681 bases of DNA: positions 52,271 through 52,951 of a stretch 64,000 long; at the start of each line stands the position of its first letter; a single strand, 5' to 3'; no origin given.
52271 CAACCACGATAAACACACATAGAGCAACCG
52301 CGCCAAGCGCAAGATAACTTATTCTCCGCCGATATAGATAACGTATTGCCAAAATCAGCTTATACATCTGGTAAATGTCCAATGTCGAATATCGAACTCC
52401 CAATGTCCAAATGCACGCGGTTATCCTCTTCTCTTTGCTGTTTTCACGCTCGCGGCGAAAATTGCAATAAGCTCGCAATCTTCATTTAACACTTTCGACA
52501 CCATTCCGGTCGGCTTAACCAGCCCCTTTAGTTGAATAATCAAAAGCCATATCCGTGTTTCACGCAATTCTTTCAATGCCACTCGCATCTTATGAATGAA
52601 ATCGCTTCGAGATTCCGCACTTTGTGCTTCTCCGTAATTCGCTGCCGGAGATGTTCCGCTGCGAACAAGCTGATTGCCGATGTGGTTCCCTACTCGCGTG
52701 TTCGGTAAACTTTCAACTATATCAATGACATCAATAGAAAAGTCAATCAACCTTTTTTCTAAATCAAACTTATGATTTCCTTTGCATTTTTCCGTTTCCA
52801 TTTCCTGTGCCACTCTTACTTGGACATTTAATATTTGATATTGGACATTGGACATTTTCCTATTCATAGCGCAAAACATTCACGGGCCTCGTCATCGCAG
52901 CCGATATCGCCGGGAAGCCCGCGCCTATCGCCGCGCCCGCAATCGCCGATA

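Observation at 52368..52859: rRNA-IVS-type four-helix-bundle gene, bracketed by ~40-nt inverted heptad arms, fills exactly the gap between two lol permease genes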

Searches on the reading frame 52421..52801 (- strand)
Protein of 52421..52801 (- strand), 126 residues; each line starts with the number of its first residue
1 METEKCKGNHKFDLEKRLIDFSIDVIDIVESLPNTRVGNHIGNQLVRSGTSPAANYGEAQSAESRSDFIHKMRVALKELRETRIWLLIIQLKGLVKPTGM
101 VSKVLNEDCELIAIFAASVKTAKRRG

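Call 5: search_protein_families(library=pfam, proteins=[window:52421-52801:-])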
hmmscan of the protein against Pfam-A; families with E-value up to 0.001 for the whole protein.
window:52421-52801:- (126 aa): 1 family
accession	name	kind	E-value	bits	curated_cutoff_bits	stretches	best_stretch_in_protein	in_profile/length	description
PF05635.17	23S_rRNA_IVP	-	6.6e-13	49.3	33.8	1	15-97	6-87/106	23S rRNA-intervening sequence protein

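Call 11: find_encoding_contigs(protein=window:52421-52801:-, flank=10000, max_places=6)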
Protein window:52421-52801:- (126 aa): no gene with exactly this product is on record in the collection.

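Call 12: find_homologous_proteins(query=window:52424-52801:-, max_evalue=0.00001)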
Query window:52424-52801:- (126 aa): 7995 proteins with E <= 0.00001 among 8000 candidates; the best 120 are listed.
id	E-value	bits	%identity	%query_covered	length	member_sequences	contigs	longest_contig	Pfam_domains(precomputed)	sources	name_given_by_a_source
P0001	2.9e-75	268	100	100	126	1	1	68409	PF05635.18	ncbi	ncbi:MAG: four helix bundle protein [Planctomycetota bacterium]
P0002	2.1e-63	230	85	100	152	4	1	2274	PF05635.18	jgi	-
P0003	1.5e-62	227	88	93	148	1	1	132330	PF05635.18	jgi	jgi:four helix bundle protein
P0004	8.3e-59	215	81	100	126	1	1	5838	PF05635.18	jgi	jgi:four helix bundle protein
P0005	1.1e-58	214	83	100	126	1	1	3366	PF05635.18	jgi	jgi:four helix bundle protein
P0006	1.6e-58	214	82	100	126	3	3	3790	PF05635.18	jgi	jgi:four helix bundle protein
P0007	5.6e-58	212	82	100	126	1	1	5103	PF05635.18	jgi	jgi:four helix bundle protein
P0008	6.5e-58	212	81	99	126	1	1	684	PF05635.18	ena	-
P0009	1.3e-57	211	81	99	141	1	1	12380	PF05635.18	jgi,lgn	jgi:four helix bundle protein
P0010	1.7e-57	210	79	99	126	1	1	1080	PF05635.18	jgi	jgi:four helix bundle protein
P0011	1.7e-57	210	81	100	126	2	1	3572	PF05635.18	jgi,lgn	jgi:four helix bundle protein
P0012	2.3e-57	210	83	100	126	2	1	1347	PF05635.18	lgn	-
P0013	2.3e-57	210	80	100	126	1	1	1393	PF05635.18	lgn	-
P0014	2.4e-57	210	84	94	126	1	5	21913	PF05635.18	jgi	jgi:four helix bundle protein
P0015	3.5e-57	209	82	100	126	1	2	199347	PF05635.18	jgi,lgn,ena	-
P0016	4.4e-57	209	79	100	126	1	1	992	PF05635.18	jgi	jgi:four helix bundle protein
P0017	4.1e-56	206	78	99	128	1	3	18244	PF05635.18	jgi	jgi:four helix bundle protein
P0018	5.8e-56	206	80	100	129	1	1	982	PF05635.18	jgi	jgi:four helix bundle protein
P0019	8.5e-56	205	77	100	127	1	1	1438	PF05635.18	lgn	-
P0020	8.9e-56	205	79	100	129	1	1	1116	PF05635.18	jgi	jgi:four helix bundle protein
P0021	1.1e-55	205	80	100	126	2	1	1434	PF05635.18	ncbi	-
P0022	1.2e-55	205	79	100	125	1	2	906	PF05635.18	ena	-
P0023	1.2e-55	204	79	100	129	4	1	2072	PF05635.18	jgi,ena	-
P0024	2.2e-55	204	78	100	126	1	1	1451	PF05635.18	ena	-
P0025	4.6e-55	203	79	100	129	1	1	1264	PF05635.18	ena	-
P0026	5.1e-55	202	76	100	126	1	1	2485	PF05635.18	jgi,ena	-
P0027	6.3e-55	202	79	100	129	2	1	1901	PF05635.18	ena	-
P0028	7.1e-55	202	77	100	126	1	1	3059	PF05635.18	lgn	-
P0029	8.0e-55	202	76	100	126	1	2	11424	PF05635.18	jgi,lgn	jgi:four helix bundle protein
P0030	5.2e-54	199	78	99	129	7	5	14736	PF05635.18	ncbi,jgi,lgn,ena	ncbi:MAG: four helix bundle protein [Sedimentisphaerales bacterium]|jgi:four helix bundle protein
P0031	5.9e-54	199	77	100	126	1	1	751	PF05635.18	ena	-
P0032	6.9e-54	199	76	100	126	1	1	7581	PF05635.18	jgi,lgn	jgi:four helix bundle protein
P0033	3.3e-53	197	80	97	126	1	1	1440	PF05635.18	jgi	jgi:four helix bundle protein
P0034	7.7e-53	195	79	100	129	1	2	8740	PF05635.18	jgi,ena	jgi:four helix bundle protein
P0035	8.8e-53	195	74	99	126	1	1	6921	PF05635.18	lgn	-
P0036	1.1e-51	192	72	99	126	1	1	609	PF05635.18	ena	-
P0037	1.9e-51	191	71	99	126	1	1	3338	PF05635.18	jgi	jgi:four helix bundle protein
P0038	8.4e-51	189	71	98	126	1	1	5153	PF05635.18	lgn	-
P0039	3.7e-49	184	70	99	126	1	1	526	PF05635.18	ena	-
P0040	1.0e-46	176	70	94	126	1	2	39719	PF05635.18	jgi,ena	-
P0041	2.9e-46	174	65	99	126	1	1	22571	PF05635.18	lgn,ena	-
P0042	4.1e-46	174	65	98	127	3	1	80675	PF05635.18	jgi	jgi:four helix bundle protein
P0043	9.7e-46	173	65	99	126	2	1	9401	PF05635.18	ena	-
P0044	4.2e-45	171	65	98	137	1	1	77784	PF05635.18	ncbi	-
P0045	8.9e-45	169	65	97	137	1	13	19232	PF05635.18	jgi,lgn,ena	jgi:four helix bundle protein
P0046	1.0e-44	169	65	97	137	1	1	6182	PF05635.18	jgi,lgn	-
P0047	2.0e-44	168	81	83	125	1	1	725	PF05635.18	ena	-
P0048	3.7e-44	167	65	98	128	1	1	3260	PF05635.18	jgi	-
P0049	1.4e-43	166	65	98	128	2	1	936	PF05635.18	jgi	-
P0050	1.5e-43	166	64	94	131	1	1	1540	PF05635.18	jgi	-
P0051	1.6e-43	165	66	94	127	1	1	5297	PF05635.18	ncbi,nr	ncbi:MAG: four helix bundle protein [Planctomycetes bacterium]|nr:four helix bundle protein [Plancto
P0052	1.9e-43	165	66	99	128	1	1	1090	PF05635.18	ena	-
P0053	2.1e-43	165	66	98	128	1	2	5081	PF05635.18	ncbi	-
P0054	3.0e-43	165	70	91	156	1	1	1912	PF05635.18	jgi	jgi:four helix bundle protein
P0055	3.1e-43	165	66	94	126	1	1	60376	PF05635.18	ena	-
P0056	3.2e-43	164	68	90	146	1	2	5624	PF05635.18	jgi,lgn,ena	-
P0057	3.2e-43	164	63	93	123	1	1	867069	PF05635.18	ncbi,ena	-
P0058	3.8e-43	164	67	94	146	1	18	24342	PF05635.18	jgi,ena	jgi:four helix bundle protein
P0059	3.9e-43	164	65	98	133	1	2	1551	PF05635.18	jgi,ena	-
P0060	4.1e-43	164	63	95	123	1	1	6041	PF05635.18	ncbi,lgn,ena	-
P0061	4.1e-43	164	68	93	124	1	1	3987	PF05635.18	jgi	-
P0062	4.5e-43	164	68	93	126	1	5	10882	PF05635.18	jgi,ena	-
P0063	4.5e-43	164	68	93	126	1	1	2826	PF05635.18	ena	-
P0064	5.5e-43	164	66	94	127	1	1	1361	PF05635.18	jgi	-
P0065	5.5e-43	164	65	94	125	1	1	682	PF05635.18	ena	-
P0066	5.7e-43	164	66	94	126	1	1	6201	PF05635.18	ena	-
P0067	5.9e-43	164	66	94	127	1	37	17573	PF05635.18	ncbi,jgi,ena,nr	ncbi:MAG: four helix bundle protein [Planctomycetes bacterium RIFOXYD2_FULL_41_16]|nr:MAG: four heli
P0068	6.0e-43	164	66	94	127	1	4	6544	PF05635.18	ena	-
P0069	6.0e-43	164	64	95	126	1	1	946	PF05635.18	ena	-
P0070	6.2e-43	164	64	95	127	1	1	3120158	PF05635.18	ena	-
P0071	6.4e-43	164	66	94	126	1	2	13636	PF05635.18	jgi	-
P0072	6.4e-43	164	66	94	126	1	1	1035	PF05635.18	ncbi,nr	ncbi:MAG: four helix bundle protein [Syntrophales bacterium]|nr:four helix bundle protein [Syntropha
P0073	6.4e-43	164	63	97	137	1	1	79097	PF05635.18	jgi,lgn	jgi:four helix bundle protein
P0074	6.4e-43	163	65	96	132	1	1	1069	PF05635.18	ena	-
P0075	6.7e-43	163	63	98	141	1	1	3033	PF05635.18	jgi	jgi:four helix bundle protein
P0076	7.2e-43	163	69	94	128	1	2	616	PF05635.18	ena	-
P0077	7.3e-43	163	63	93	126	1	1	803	PF05635.18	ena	-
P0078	7.6e-43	163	65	95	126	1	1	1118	PF05635.18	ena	-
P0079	7.8e-43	163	64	95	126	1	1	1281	PF05635.18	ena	-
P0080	8.1e-43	163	66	94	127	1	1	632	PF05635.18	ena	-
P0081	8.3e-43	163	65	98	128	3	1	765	PF05635.18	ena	-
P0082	8.5e-43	163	65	99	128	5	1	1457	PF05635.18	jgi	-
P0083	8.6e-43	163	61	95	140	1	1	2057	PF05635.18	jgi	jgi:four helix bundle protein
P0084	9.2e-43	163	64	98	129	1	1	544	PF05635.18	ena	-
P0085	9.3e-43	163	64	93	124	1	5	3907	PF05635.18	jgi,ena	-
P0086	9.8e-43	163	66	92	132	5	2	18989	PF05635.18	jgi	jgi:four helix bundle protein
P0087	9.9e-43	163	66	99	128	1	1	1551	PF05635.18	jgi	jgi:four helix bundle protein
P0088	9.9e-43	163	69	90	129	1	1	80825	PF05635.18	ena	-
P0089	1.1e-42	163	65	98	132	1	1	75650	PF05635.18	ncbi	-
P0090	1.1e-42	163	61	94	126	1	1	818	PF05635.18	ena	-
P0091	1.1e-42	163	66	94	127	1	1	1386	PF05635.18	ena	-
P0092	1.1e-42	163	67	91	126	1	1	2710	PF05635.18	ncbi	-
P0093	1.2e-42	163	64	94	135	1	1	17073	PF05635.18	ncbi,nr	ncbi:MAG: four helix bundle protein [Desulfobacterales bacterium]|nr:four helix bundle protein [Desu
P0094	1.2e-42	163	64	94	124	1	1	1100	PF05635.18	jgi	jgi:four helix bundle protein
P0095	1.3e-42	162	64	94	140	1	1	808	PF05635.18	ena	-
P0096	1.3e-42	162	67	91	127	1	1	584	PF05635.18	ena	-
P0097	1.4e-42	162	65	92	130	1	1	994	PF05635.18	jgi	-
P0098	1.4e-42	162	67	90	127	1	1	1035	PF05635.18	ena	-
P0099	1.4e-42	162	63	93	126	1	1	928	PF05635.18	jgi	-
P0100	1.4e-42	162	66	94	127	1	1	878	PF05635.18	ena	-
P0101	1.5e-42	162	64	96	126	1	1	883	PF05635.18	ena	-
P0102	1.5e-42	162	66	94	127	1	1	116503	PF05635.18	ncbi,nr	ncbi:MAG: four helix bundle protein [Planctomycetes bacterium]|nr:four helix bundle protein [Plancto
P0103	1.5e-42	162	65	92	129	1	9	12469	PF05635.18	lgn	-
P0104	1.6e-42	162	66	91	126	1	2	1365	PF05635.18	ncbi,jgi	jgi:four helix bundle protein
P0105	1.6e-42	162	63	95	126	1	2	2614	PF05635.18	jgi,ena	jgi:four helix bundle protein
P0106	1.6e-42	162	68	90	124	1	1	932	PF05635.18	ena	-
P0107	1.6e-42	162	65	93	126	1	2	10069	PF05635.18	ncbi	-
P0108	1.7e-42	162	66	86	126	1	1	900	PF05635.18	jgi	-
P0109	1.7e-42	162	64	90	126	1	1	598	PF05635.18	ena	-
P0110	1.8e-42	162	65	92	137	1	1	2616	PF05635.18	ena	-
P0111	1.8e-42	162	63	95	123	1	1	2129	PF05635.18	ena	-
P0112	1.9e-42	162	63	98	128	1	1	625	PF05635.18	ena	-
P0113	2.0e-42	162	63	93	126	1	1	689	PF05635.18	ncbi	-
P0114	2.1e-42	162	63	95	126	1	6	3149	PF05635.18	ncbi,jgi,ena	jgi:four helix bundle protein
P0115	2.1e-42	162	61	94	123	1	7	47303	PF05635.18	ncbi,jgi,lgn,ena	-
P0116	2.2e-42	162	65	91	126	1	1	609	PF05635.18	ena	-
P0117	2.2e-42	162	66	94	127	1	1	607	PF05635.18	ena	-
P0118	2.2e-42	162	66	95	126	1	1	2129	PF05635.18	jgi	-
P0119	2.3e-42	162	63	91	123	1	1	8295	PF05635.18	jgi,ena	-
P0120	2.4e-42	162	66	91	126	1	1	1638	PF05635.18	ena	-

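Call 13: find_encoding_contigs(protein=P0003, flank=5000, max_places=3)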
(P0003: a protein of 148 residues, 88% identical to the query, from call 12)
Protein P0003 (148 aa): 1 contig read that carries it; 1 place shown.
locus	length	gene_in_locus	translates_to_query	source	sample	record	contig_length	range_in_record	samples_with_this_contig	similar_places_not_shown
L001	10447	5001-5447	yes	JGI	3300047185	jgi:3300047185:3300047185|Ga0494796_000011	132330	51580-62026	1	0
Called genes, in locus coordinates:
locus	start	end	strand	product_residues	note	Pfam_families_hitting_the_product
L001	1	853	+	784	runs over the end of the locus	PF00595:PDZ, PF13180:PDZ_2, PF17820:PDZ_6, PF03572:Peptidase_S41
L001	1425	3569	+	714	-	PF01336:tRNA_anti-codon, PF00152:tRNA-synt_2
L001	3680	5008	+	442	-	PF12704:MacB_PCD (weak), PF02687:FtsX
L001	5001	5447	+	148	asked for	PF05635:23S_rRNA_IVP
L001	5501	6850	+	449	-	PF12704:MacB_PCD (faint), PF02687:FtsX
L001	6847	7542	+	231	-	PF02463:SMC_N (faint), PF00005:ABC_tran, PF13304:AAA_21 (faint)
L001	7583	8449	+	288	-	PF01063:Aminotran_4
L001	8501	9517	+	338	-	PF00348:polyprenyl_synt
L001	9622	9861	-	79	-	-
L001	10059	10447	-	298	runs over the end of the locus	-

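Call 14: find_encoding_contigs(protein=P0015, flank=5000, max_places=3)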
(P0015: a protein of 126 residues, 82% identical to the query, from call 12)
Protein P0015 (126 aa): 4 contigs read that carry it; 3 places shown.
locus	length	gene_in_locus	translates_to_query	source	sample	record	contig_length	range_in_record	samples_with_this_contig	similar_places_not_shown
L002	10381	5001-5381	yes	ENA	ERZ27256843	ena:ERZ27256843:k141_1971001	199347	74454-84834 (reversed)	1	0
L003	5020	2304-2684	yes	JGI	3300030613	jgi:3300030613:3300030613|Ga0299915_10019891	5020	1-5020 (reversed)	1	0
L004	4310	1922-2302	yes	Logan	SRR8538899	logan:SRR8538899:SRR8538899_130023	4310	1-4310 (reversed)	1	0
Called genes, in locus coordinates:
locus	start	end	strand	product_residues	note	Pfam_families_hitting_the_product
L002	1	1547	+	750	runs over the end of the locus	PF00595:PDZ, PF17820:PDZ_6, PF03572:Peptidase_S41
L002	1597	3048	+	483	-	PF01336:tRNA_anti-codon, PF00152:tRNA-synt_2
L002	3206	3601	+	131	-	PF05635:23S_rRNA_IVP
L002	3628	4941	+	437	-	PF12704:MacB_PCD, PF02687:FtsX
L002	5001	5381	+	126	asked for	PF05635:23S_rRNA_IVP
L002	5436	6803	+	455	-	PF02687:FtsX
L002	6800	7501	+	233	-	PF02463:SMC_N (faint), PF00005:ABC_tran, PF13304:AAA_21 (faint)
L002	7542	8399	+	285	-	PF01063:Aminotran_4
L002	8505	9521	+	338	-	PF00348:polyprenyl_synt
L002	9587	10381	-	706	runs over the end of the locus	-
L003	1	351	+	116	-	?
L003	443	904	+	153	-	PF05635:23S_rRNA_IVP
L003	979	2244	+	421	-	PF12704:MacB_PCD, PF02687:FtsX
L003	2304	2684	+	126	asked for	PF05635:23S_rRNA_IVP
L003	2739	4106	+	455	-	PF02687:FtsX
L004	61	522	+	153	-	PF05635:23S_rRNA_IVP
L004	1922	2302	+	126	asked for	PF05635:23S_rRNA_IVP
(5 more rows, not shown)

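Call 15: find_encoding_contigs(protein=P0014, flank=5000, max_places=5)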
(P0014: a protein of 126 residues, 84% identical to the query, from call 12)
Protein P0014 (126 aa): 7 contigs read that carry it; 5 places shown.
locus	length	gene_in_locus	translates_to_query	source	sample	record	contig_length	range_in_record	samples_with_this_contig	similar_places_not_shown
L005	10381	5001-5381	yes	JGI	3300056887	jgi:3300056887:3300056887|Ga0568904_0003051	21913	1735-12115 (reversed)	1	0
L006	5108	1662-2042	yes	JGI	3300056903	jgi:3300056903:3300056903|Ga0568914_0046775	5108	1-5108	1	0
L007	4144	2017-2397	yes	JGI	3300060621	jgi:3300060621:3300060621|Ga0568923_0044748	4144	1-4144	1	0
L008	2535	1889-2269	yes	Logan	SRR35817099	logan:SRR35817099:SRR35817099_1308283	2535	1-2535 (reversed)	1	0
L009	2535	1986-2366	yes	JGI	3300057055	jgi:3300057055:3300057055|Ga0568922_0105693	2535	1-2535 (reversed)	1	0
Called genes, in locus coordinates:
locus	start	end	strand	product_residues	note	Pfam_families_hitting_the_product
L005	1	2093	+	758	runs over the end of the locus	PF00595:PDZ (weak), PF13180:PDZ_2, PF17820:PDZ_6 (weak), PF03572:Peptidase_S41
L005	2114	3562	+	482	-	PF01336:tRNA_anti-codon, PF00152:tRNA-synt_2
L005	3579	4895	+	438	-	PF02687:FtsX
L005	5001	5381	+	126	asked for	PF05635:23S_rRNA_IVP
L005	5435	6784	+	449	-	PF02687:FtsX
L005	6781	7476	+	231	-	PF00005:ABC_tran, PF02463:SMC_N (faint), PF13304:AAA_21 (faint)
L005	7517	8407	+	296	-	PF01063:Aminotran_4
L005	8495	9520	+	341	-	PF00348:polyprenyl_synt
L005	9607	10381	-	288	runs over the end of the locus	-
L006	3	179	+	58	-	?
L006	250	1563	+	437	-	PF02687:FtsX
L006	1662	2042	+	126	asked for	PF05635:23S_rRNA_IVP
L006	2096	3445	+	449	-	PF02687:FtsX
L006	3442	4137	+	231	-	PF00005:ABC_tran, PF02463:SMC_N (faint), PF13304:AAA_21 (faint)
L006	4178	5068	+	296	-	PF01063:Aminotran_4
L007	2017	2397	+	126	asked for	PF05635:23S_rRNA_IVP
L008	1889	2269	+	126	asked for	PF05635:23S_rRNA_IVP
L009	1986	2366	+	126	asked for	PF05635:23S_rRNA_IVP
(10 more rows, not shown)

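Call 34: find_encoding_contigs(protein=P0042, flank=3000, max_places=3)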
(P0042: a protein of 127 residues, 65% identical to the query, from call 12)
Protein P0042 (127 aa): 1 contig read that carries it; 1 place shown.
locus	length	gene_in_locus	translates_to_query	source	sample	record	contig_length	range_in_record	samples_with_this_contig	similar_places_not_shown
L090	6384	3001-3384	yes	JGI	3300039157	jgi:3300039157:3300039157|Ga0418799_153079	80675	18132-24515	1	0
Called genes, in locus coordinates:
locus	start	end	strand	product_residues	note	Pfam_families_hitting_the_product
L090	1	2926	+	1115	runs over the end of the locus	PF00873:ACR_tran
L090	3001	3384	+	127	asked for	PF05635:23S_rRNA_IVP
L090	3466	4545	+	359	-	PF01261:AP_endonuc_2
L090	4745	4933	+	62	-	-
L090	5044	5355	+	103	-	PF01844:HNH (weak)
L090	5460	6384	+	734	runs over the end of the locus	PF13243:SQHop_cyclase_C, PF06439:3keto-disac_hyd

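Call 35: find_encoding_contigs(protein=P0057, flank=3000, max_places=3)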
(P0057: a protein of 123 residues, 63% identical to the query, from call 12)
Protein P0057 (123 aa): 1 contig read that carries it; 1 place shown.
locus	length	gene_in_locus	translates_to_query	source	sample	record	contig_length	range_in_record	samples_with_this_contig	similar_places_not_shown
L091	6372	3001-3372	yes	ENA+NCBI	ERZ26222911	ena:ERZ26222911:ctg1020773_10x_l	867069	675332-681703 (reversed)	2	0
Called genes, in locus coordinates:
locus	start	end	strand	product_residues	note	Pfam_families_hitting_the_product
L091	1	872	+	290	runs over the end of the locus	PF00795:CN_hydrolase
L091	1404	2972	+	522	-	PF00860:Xan_ur_permease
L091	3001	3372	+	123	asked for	PF05635:23S_rRNA_IVP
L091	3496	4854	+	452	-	PF00202:Aminotran_3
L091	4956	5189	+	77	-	-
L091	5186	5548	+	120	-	-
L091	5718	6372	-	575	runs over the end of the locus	PF03979:Sigma70_r1_1, PF00140:Sigma70_r1_2, PF04542:Sigma70_r2, PF04539:Sigma70_r3, PF04545:Sigma70_r4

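Call 36: find_encoding_contigs(protein=P0070, flank=3000, max_places=3)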
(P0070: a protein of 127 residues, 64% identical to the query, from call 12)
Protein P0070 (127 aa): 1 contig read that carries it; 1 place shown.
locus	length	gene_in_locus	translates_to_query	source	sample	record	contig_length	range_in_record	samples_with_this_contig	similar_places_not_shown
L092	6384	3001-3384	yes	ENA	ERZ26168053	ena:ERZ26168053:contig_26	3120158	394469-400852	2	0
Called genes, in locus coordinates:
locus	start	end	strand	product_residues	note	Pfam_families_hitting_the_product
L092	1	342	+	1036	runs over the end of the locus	PF00873:ACR_tran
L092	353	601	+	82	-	PF01545:Cation_efflux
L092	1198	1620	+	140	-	PF03965:Penicillinase_R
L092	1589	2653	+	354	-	PF05569:Peptidase_M56, PF01435:Peptidase_M48 (weak)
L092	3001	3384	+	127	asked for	PF05635:23S_rRNA_IVP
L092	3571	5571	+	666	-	PF19335:HMBD, PF25919:BSH_CusB, PF25973:BSH_CzcB, PF25869:3HB_CusB (weak), PF25954:Beta-barrel_RND_2, PF25944:Beta-barrel_RND (weak), PF19335:HMBD, PF25975:CzcB_C, +1 more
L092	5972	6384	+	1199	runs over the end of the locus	PF00873:ACR_tran, PF02355:SecD_SecF_C (weak)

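Call 37: find_encoding_contigs(protein=P0067, flank=3000, max_places=6)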
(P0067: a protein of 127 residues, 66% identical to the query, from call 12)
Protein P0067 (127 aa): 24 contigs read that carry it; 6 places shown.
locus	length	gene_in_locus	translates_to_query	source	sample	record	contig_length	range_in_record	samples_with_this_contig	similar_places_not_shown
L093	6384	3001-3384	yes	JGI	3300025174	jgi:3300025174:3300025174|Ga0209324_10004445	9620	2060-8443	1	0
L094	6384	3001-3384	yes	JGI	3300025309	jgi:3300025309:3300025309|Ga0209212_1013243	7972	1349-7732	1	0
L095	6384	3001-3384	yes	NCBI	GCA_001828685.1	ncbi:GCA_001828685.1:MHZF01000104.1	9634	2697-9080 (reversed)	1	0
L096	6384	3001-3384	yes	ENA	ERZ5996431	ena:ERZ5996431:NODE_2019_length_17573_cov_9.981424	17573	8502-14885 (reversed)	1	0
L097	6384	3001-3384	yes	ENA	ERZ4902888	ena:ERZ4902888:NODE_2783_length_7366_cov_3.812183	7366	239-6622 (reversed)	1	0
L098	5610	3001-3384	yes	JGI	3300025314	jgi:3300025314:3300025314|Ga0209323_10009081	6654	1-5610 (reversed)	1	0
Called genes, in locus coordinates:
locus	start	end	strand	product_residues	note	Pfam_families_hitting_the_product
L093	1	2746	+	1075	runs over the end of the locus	PF02743:dCache_1, PF00672:HAMP, PF08447:PAS_3, PF01590:GAF, PF13185:GAF_2, PF00512:HisKA, PF02518:HATPase_c, PF00072:Response_reg, +1 more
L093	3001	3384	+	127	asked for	PF05635:23S_rRNA_IVP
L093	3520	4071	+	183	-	PF06386:GvpL_GvpF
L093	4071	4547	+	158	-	PF06386:GvpL_GvpF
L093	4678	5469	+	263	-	PF06386:GvpL_GvpF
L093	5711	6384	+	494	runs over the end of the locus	PF08448:PAS_4, PF13426:PAS_9 (weak), PF00989:PAS, PF08448:PAS_4 (weak), PF08447:PAS_3 (faint), PF13426:PAS_9, PF00512:HisKA, PF02518:HATPase_c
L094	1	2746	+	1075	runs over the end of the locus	PF02743:dCache_1, PF00672:HAMP, PF08447:PAS_3, PF01590:GAF, PF13185:GAF_2, PF00512:HisKA, PF02518:HATPase_c, PF00072:Response_reg, +1 more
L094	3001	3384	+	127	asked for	PF05635:23S_rRNA_IVP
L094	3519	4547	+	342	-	PF06386:GvpL_GvpF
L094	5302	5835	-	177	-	PF04286:DUF445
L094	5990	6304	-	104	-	PF19991:HMA_2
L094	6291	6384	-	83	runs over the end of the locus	PF12085:DUF3562 (weak)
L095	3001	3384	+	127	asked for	PF05635:23S_rRNA_IVP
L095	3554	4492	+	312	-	PF06386:GvpL_GvpF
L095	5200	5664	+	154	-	PF01797:Y1_Tnp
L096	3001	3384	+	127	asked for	PF05635:23S_rRNA_IVP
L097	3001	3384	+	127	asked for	PF05635:23S_rRNA_IVP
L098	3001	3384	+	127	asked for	PF05635:23S_rRNA_IVP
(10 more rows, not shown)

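Call 44: find_related_loci(query=A2, collection=metagenome_contigs, flank=2500)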
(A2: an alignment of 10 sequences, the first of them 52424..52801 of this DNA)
Query A2 (126 aa) in metagenome_contigs; peptide patterns used: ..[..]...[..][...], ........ (x = any residue, [..] = any of these).
600 stretches matched a pattern (row limit reached: there are more); 585 encode a relative of the query (tblastn E <= 1e-3); the best 80 are kept; 80 distinct loci.
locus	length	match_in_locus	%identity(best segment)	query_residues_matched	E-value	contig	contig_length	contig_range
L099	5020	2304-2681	82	1-126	3e-66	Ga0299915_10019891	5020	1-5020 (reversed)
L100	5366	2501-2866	70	7-124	7e-55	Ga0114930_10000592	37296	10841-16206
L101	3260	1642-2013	65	1-124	1e-52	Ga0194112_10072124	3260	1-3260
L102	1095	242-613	65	1-124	4e-54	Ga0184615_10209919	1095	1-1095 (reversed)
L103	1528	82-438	66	7-125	1e-51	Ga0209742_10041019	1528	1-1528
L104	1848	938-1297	64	7-126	9e-51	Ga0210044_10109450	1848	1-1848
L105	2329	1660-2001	67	11-124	9e-50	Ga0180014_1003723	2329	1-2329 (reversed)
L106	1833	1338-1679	67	12-125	7e-50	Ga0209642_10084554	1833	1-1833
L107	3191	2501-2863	60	6-126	5e-49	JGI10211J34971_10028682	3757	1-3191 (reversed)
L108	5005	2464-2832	62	2-124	9e-49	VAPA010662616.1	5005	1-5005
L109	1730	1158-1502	64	12-126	1e-49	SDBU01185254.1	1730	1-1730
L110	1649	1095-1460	64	4-125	6e-50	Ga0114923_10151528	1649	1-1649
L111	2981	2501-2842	66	11-124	6e-49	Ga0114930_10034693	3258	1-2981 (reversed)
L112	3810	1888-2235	66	9-124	1e-48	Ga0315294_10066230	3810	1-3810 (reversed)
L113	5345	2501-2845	67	10-124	9e-49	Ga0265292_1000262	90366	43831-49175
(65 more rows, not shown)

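Call 50: find_encoding_contigs(protein=P0009, flank=1500, max_places=2)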
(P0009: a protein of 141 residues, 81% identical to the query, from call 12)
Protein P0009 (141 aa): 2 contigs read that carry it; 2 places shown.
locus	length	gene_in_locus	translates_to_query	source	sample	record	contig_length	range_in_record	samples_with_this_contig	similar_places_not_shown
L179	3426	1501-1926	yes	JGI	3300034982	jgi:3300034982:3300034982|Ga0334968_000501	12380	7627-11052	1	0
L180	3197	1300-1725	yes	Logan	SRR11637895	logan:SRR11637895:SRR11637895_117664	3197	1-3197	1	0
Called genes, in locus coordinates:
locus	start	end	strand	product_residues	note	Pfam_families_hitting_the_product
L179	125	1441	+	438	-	PF12704:MacB_PCD, PF02687:FtsX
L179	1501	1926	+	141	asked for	PF05635:23S_rRNA_IVP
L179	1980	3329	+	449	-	PF02687:FtsX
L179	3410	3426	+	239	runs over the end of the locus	PF00005:ABC_tran, PF02463:SMC_N (faint), PF13304:AAA_21 (faint)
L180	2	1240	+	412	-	?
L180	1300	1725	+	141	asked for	PF05635:23S_rRNA_IVP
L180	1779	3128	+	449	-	PF02687:FtsX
